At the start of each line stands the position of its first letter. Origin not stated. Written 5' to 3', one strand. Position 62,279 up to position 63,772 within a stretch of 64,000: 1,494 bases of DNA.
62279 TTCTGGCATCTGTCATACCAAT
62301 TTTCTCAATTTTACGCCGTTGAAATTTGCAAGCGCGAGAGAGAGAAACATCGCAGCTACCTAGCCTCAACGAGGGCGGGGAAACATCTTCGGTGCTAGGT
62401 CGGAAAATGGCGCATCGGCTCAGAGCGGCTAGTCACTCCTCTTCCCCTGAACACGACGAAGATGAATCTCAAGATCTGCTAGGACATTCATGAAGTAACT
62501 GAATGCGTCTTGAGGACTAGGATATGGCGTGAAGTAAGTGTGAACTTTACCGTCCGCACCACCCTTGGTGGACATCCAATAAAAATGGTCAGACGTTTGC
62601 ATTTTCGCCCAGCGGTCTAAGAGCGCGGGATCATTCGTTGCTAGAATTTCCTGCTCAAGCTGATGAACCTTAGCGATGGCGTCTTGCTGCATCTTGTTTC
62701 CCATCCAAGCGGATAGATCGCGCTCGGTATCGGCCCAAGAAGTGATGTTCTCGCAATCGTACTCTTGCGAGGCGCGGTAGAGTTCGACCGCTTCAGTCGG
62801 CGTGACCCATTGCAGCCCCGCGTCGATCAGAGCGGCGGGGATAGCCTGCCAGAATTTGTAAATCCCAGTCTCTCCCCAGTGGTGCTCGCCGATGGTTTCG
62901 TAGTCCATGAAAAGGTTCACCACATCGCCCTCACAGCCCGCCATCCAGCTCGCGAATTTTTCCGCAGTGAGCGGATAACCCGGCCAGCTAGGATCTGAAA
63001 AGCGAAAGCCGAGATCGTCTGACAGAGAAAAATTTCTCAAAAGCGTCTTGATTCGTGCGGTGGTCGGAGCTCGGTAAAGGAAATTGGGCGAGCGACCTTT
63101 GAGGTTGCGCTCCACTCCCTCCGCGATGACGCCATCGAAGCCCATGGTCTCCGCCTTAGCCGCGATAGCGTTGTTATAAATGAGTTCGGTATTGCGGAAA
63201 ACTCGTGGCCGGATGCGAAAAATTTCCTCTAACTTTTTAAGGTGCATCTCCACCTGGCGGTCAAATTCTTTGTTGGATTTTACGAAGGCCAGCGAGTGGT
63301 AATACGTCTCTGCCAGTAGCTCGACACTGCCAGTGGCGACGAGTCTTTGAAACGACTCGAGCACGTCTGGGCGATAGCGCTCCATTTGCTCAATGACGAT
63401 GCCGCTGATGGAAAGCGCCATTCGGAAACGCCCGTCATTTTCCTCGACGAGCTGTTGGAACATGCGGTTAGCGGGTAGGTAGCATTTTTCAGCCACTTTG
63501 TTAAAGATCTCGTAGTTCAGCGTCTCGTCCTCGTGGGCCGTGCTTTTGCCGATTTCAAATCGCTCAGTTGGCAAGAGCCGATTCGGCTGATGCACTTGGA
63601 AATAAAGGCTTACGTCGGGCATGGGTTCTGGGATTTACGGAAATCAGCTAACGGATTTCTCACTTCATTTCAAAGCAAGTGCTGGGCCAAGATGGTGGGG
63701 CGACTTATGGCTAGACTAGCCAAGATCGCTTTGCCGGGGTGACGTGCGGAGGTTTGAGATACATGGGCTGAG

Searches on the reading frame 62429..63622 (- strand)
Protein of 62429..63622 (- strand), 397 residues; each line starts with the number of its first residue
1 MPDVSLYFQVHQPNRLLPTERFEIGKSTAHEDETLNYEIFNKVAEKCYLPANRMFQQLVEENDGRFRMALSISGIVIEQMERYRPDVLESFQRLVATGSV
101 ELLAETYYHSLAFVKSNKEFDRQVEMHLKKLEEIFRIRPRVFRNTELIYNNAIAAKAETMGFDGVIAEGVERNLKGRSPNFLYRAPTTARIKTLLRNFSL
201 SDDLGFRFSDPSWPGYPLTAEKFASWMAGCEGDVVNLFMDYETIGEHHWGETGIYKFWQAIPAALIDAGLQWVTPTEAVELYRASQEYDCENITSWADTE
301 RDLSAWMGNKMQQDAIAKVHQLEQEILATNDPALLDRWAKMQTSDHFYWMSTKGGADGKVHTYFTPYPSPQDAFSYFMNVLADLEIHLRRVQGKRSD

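Call 21: search_protein_families(library=pfam, proteins=[window:62429-63622:-], max_evalue=0.0001)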
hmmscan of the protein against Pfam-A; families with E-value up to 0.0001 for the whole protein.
window:62429-63622:- (397 aa): 1 family
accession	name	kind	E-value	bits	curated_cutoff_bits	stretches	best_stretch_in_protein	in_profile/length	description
PF03065.20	Glyco_hydro_57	-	1.5e-67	228.4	21.2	1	6-286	2-286/291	Glycosyl hydrolase family 57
